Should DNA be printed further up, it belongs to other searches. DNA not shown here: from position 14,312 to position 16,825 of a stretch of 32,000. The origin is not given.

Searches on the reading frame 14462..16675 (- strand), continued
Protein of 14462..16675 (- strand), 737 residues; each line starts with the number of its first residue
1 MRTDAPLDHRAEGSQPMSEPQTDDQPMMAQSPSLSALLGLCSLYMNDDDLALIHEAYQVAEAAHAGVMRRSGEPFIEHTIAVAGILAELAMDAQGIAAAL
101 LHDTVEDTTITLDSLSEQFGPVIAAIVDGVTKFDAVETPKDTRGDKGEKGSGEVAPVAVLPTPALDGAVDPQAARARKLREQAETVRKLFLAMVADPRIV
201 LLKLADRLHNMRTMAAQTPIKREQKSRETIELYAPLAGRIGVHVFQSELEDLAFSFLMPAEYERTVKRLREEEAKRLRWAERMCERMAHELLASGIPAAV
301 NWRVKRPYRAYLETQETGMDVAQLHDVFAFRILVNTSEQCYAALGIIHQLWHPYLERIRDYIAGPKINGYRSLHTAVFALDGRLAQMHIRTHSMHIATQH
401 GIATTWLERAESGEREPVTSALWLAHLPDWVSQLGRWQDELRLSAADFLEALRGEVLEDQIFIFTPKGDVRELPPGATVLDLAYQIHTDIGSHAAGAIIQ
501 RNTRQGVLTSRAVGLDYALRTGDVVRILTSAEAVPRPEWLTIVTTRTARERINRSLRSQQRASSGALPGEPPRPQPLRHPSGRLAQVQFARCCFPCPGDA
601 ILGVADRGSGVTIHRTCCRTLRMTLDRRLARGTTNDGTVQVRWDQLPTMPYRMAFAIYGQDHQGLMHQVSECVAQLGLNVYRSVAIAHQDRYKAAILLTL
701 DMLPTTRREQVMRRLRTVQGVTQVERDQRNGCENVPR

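Call 59: list_cluster_members(proteins=[P0421, P0436, P0452, P0483, P0494, P0520, P0432, P0438, P0445, P0534])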
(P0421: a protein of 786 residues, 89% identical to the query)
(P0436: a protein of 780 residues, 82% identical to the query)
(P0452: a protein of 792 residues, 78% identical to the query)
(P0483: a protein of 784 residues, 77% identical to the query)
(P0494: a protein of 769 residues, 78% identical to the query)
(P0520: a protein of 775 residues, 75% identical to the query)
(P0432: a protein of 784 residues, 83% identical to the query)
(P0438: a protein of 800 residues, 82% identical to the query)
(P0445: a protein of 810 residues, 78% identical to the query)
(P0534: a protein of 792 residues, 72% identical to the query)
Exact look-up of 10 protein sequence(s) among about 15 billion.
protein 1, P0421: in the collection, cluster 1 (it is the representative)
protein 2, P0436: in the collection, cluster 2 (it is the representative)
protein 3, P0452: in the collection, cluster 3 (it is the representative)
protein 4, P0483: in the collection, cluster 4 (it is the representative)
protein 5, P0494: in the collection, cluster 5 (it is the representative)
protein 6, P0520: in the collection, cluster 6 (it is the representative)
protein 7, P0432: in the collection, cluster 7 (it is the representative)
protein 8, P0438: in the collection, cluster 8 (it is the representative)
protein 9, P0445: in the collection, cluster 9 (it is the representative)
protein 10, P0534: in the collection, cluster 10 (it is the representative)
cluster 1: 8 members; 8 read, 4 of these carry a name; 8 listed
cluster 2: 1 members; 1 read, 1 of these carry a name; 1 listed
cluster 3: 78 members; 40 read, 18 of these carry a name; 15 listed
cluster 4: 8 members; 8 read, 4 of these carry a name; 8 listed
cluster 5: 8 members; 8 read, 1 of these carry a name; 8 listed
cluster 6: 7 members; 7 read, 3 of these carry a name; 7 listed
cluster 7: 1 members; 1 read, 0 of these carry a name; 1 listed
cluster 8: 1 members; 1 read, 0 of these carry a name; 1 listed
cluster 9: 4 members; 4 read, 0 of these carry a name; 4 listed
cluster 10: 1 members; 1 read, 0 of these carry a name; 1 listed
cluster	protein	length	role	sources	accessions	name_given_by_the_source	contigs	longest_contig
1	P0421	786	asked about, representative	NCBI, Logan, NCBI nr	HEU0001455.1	MAG TPA: bifunctional (p)ppGpp synthetase/guanosine-3',5'-bis(diphosphate) ... | bifunctional (p)ppGpp synthetase/guanosine-3',5'-bis(diphosphate) 3'-pyrophosphohydrolase ...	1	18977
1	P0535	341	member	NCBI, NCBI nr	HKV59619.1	MAG TPA: TGS domain-containing protein, partial [Ktedonobacteraceae bacterium] | TGS domain-containing protein [Ktedonobacteraceae bacterium]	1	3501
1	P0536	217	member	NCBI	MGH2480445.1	MAG: ACT domain-containing protein, partial [Ktedonobacteraceae bacterium]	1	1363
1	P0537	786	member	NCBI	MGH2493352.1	MAG: RelA/SpoT family protein [Ktedonobacteraceae bacterium]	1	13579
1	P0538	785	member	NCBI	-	-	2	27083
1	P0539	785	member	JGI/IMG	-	-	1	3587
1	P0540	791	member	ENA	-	-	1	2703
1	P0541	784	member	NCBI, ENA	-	-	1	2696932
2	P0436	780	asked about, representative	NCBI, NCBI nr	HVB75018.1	MAG TPA: bifunctional (p)ppGpp synthetase/guanosine-3',5'-bis(diphosphate) ... | bifunctional (p)ppGpp synthetase/guanosine-3',5'-bis(diphosphate) 3'-pyrophosphohydrolase ...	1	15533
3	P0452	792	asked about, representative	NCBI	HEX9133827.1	MAG TPA: bifunctional (p)ppGpp synthetase/guanosine-3',5'-bis(diphosphate) ...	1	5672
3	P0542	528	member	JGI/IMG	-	GTP pyrophosphokinase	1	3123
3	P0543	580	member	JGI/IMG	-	GTP pyrophosphokinase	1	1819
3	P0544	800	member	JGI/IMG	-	guanosine-3',5'-bis(diphosphate) 3'-pyrophosphohydrolase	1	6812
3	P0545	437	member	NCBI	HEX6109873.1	MAG TPA: TGS domain-containing protein, partial [Ktedonobacteraceae bacterium]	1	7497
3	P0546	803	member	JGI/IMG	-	GTP diphosphokinase / guanosine-3',5'-bis(diphosphate) 3'-diphosphatase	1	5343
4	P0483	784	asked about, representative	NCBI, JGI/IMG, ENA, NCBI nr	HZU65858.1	MAG TPA: bifunctional (p)ppGpp synthetase/guanosine-3',5'-bis(diphosphate) ... | bifunctional (p)ppGpp synthetase/guanosine-3',5'-bis(diphosphate) 3'-pyrophosphohydrolase ...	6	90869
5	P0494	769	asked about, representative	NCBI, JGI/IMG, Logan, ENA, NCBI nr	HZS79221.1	MAG TPA: bifunctional (p)ppGpp synthetase/guanosine-3',5'-bis(diphosphate) ... | GTP pyrophosphokinase | bifunctional (p)ppGpp synthetase/guanosine-3',5'-bis(diphosphate) 3'-pyrophosphohydrolase ...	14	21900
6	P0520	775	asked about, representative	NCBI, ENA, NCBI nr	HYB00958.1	MAG TPA: bifunctional (p)ppGpp synthetase/guanosine-3',5'-bis(diphosphate) ... | bifunctional (p)ppGpp synthetase/guanosine-3',5'-bis(diphosphate) 3'-pyrophosphohydrolase ...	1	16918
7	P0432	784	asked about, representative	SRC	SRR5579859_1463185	-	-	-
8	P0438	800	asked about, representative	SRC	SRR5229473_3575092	-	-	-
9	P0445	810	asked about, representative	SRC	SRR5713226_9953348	-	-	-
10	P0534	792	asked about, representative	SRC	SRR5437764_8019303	-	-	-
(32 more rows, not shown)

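Call 69: list_cluster_members(proteins=[P0255, P0247, P0254, P0278, P0282, P0294, P0331, P0356, P0253, P0237])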
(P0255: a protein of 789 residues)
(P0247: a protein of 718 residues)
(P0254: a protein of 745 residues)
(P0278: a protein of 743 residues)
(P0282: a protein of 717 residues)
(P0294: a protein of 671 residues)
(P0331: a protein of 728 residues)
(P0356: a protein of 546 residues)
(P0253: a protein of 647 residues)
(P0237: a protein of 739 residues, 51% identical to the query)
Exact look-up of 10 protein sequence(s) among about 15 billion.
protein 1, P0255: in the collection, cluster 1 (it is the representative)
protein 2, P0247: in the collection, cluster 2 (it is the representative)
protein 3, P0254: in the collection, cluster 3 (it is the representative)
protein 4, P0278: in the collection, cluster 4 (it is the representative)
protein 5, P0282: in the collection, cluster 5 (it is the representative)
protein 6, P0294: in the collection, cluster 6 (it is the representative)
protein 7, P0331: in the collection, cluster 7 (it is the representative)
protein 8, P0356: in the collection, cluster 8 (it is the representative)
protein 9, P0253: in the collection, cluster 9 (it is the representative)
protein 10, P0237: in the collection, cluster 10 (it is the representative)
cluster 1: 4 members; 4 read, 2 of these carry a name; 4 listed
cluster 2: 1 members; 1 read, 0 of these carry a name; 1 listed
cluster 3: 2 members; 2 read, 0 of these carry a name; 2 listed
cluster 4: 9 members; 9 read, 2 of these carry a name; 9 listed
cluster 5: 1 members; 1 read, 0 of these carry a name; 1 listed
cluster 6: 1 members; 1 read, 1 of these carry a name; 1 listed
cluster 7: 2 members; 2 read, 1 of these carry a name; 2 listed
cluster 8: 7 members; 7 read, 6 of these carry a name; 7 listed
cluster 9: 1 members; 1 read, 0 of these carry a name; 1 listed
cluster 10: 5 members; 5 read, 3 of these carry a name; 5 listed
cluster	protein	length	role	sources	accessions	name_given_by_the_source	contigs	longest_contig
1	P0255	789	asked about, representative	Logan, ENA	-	-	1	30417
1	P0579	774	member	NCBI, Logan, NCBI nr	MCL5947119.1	MAG: bifunctional (p)ppGpp synthetase/guanosine-3',5'-bis(diphosphate) ... | bifunctional (p)ppGpp synthetase/guanosine-3',5'-bis(diphosphate) 3'-pyrophosphohydrolase ...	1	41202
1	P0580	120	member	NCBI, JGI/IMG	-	GTP pyrophosphokinase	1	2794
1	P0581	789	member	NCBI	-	-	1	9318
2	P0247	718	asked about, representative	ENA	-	-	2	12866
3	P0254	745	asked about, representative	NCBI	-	-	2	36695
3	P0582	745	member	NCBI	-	-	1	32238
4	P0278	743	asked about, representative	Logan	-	-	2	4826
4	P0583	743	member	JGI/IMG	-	GTP pyrophosphokinase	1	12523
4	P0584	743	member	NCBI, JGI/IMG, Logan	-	GTP diphosphokinase / guanosine-3',5'-bis(diphosphate) 3'-diphosphatase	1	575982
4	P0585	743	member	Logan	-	-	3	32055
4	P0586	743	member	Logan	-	-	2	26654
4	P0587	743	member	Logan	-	-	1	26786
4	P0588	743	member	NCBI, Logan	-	-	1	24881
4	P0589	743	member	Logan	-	-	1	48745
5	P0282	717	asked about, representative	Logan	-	-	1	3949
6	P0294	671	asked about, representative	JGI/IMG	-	guanosine-3',5'-bis(diphosphate) 3'-pyrophosphohydrolase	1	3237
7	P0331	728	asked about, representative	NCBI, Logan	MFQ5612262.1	MAG: RelA/SpoT family protein [Anaerolineae bacterium]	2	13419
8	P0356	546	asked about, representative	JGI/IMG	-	GTP pyrophosphokinase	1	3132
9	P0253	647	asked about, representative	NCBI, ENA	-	-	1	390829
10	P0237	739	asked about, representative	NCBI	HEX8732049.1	MAG TPA: HD domain-containing protein [Ktedonobacterales bacterium]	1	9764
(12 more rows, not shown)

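Call 70: find_encoding_contigs(protein=P0331, flank=10000, max_places=2)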
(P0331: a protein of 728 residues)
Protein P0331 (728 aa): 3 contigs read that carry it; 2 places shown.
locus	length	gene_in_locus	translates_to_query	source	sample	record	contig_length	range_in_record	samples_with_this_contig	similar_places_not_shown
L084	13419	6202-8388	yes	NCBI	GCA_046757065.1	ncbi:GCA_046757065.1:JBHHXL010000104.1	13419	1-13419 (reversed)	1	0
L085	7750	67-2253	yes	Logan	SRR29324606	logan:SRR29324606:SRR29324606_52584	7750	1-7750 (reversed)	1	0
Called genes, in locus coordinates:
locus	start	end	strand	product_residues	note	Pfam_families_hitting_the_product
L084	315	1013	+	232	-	PF18599:LCIB_C_CA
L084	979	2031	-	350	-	PF01636:APH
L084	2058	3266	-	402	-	PF02771:Acyl-CoA_dh_N, PF02770:Acyl-CoA_dh_M, PF00441:Acyl-CoA_dh_1, PF08028:Acyl-CoA_dh_2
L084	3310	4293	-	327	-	PF08240:ADH_N, PF00107:ADH_zinc_N, PF13602:ADH_zinc_N_2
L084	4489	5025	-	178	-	PF04307:YdjM (weak)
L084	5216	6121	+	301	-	PF01261:AP_endonuc_2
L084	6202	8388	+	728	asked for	PF13328:HD_4, PF01966:HD, PF04607:RelA_SpoT, PF02824:TGS, PF19296:RelA_AH, PF28438:RelA_RIS, PF01842:ACT (weak), PF13291:ACT_4, +1 more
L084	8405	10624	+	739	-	PF13328:HD_4, PF04607:RelA_SpoT, PF02824:TGS, PF19296:RelA_AH, PF28438:RelA_RIS, PF01842:ACT (weak), PF13291:ACT_4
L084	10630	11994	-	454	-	PF13623:SurA_N_2 (weak), PF13624:SurA_N_3, PF00639:Rotamase, PF13145:Rotamase_2, PF13616:Rotamase_3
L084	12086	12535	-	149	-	PF01084:Ribosomal_S18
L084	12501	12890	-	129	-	PF00436:SSB, PF22657:SSB_1 (weak)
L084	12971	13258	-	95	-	PF01250:Ribosomal_S6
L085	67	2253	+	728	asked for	PF13328:HD_4, PF01966:HD, PF04607:RelA_SpoT, PF02824:TGS, PF19296:RelA_AH, PF28438:RelA_RIS, PF01842:ACT (weak), PF13291:ACT_4, +1 more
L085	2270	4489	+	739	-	PF13328:HD_4, PF04607:RelA_SpoT, PF02824:TGS, PF19296:RelA_AH, PF28438:RelA_RIS, PF01842:ACT (weak), PF13291:ACT_4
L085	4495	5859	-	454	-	PF13623:SurA_N_2 (weak), PF13624:SurA_N_3, PF00639:Rotamase, PF13145:Rotamase_2, PF13616:Rotamase_3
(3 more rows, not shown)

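Call 74: predict_structure(alignment_id=A3)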
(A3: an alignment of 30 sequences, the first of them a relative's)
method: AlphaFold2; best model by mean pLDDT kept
length: 737 residues; sequences in the alignment: 30
mean_pLDDT: 74.3   pTM: 0.52
mean pLDDT of the five models: 74.3, 73.9, 71.5, 71.1, 70.4
residues with pLDDT >= 90: 209; 70-90: 307; 50-70: 84; < 50: 137
segments of 3 or more residues with pLDDT < 50: 1-28, 135-168, 353-382, 431-460, 563-573
pLDDT, mean of each block of 10 residues (from residue 1): 26 32 37 92 92 95 85 86 93 93 83 91 88 50 29 28 38 62 63 78 93 88 89 78 86 95 95 88 89 90 88 76 75 80 73 43 36 42 63 72 80 71 56 41 34 33 62 80 83 89 67 91 83 88 81 81 42 71 90 90 89 92 89 81 88 91 86 91 78 84 88 91 87 60
secondary structure, 60 per line:
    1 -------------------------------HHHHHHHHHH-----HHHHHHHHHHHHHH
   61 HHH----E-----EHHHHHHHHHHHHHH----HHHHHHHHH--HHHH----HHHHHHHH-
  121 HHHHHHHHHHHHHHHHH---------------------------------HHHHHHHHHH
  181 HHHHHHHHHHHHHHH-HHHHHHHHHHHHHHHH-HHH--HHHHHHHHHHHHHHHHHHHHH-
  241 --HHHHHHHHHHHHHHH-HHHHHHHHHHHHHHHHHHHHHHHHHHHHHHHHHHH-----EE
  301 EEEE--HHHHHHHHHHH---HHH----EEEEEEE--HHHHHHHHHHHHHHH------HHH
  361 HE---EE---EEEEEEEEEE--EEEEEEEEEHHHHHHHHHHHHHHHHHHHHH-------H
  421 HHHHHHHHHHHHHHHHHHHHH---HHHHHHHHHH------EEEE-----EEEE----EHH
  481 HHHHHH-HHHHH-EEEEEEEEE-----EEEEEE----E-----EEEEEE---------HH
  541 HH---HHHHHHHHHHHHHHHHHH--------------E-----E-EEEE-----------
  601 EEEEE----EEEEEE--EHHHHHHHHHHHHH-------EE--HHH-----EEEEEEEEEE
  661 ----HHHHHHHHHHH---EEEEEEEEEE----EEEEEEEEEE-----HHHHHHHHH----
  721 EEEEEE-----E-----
elements in order (helices of 4 or more, strands of 3 or more residues): H32-41 H47-63 H75-88 H93-101 H104-107 H112-119 H121-137 H171-195 H197-212 H219-239 H243-257 H259-293 E299-304 H307-317 E328-334 H337-351 H358-361 E371-380 E383-391 H392-412 H420-441 H445-454 E461-464 E470-473 H479-486 H488-492 E494-502 E508-513 E524-529 H539-542 H546-563 E586-589 E601-605 E610-615 H619-631 E651-660 H665-675 E679-688 E693-702 H708-716 E721-726

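Call 77: fold_search(model_id=the predicted structure, library=pdb)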
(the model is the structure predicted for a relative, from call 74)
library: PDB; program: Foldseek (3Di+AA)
matches with E <= 10: 1256; with E <= 0.001: 49
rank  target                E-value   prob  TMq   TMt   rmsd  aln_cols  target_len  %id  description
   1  5iqr_8                1.1e-34  1.00  0.42  0.49  36.9       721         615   26  Structure of RelA bound to the 70S ribosome (released 2016-05-04)
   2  7qpr_D                5.1e-33  1.00  0.38  0.41  20.2       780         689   22  Structure of full length SpoT (released 2023-01-18)
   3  7qpr_A                7.4e-33  1.00  0.40  0.43  19.6       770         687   23  Structure of full length SpoT (released 2023-01-18)
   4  7qpr_C                8.9e-33  1.00  0.40  0.43  19.6       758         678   23  Structure of full length SpoT (released 2023-01-18)
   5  6yxa                  1.6e-32  1.00  0.44  0.60  13.1       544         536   33  Structure of the bifunctional Rel enzyme from B. subtilis (released 2020-09-23)
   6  7qpr_B                5.6e-32  1.00  0.39  0.41  19.5       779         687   23  Structure of full length SpoT (released 2023-01-18)
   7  5kpv_33               1.2e-29  1.00  0.41  0.45  37.8       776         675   24  Structure of RelA bound to ribosome in presence of A/R tRNA (Structure II) (released 2016-09-28)
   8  8acu_A                8.3e-24  1.00  0.41  0.84   5.7       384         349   35  Structure of Bacillus subtilis Rel in complex with DarB (released 2023-07-19)
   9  7oiw_A                2.8e-23  1.00  0.42  0.93   2.4       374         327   34  Structure of S. aureus Rel catalytic domains in complex with pppGpp (released 2022-06-01)
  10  7oiw_B                2.2e-22  1.00  0.42  0.92   2.7       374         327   35  Structure of S. aureus Rel catalytic domains in complex with pppGpp (released 2022-06-01)
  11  24io_B                2.8e-22  1.00  0.39  0.87   6.6       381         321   33  Crystal structure of the RelSeq N-terminal domain from Streptococcus equisimilis in complex with pppGpp (released 2026-03-18)
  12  1vj7_A                1.0e-21  1.00  0.40  0.87   4.7       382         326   34  Crystal structure of the bifunctional catalytic fragment of RelSeq, the RelA/SpoT homolog from Streptococcus equisimil (released 2004-05-04)
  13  24io_A                8.6e-21  1.00  0.40  0.85   5.9       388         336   34  Crystal structure of the RelSeq N-terminal domain from Streptococcus equisimilis in complex with pppGpp (released 2026-03-18)
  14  1vj7_B                2.9e-20  1.00  0.38  0.88   3.9       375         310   35  Crystal structure of the bifunctional catalytic fragment of RelSeq, the RelA/SpoT homolog from Streptococcus equisimil (released 2004-05-04)
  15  8acu_B                3.4e-20  1.00  0.40  0.84   4.6       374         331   36  Structure of Bacillus subtilis Rel in complex with DarB (released 2023-07-19)
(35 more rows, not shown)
